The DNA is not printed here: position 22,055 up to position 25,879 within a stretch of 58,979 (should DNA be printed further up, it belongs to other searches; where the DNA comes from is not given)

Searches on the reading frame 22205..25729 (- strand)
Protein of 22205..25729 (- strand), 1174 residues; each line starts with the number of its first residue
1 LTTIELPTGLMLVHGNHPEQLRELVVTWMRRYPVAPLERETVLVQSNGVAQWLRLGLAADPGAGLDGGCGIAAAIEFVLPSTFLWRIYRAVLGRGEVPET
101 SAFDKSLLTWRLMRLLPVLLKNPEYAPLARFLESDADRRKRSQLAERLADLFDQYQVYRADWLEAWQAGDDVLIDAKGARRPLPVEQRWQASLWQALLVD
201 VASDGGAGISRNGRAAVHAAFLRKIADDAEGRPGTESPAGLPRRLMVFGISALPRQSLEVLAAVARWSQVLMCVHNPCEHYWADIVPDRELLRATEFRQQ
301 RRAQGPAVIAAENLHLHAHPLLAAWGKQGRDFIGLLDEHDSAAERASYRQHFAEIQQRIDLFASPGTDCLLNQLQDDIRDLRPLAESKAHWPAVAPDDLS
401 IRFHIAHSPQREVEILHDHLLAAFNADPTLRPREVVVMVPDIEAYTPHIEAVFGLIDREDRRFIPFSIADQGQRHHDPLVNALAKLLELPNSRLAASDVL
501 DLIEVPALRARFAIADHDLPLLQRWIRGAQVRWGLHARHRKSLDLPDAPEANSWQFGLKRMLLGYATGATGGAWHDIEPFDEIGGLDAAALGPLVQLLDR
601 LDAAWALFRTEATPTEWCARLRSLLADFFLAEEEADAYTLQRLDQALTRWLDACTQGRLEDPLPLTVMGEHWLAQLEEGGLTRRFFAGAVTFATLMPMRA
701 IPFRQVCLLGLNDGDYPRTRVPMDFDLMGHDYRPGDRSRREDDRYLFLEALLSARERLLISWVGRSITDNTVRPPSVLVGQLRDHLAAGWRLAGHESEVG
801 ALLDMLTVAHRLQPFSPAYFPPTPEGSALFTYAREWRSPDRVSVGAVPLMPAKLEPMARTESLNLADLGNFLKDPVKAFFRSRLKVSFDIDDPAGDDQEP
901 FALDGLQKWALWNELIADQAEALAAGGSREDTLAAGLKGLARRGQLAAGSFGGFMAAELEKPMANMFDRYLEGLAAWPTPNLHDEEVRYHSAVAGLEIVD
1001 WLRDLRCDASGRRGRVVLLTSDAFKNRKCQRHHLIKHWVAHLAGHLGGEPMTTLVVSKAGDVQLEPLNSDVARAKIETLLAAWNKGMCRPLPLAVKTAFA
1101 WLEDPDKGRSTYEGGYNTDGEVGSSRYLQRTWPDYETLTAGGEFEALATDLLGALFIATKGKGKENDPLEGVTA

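Call 40: search_protein_families(library=pfam, proteins=[window:22205-25729:-], max_evalue=0.001)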
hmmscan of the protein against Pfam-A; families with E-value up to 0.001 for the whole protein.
window:22205-25729:- (1174 aa): 2 families
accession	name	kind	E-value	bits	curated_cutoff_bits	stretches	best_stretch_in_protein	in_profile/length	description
PF04257.20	Exonuc_V_gamma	-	8.7e-98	327.8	25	1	10-380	1-313/314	Exodeoxyribonuclease V, gamma subunit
PF17946.7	RecC_C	-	1.1e-46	159.7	22.6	1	861-1103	2-199/202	RecC C-terminal domain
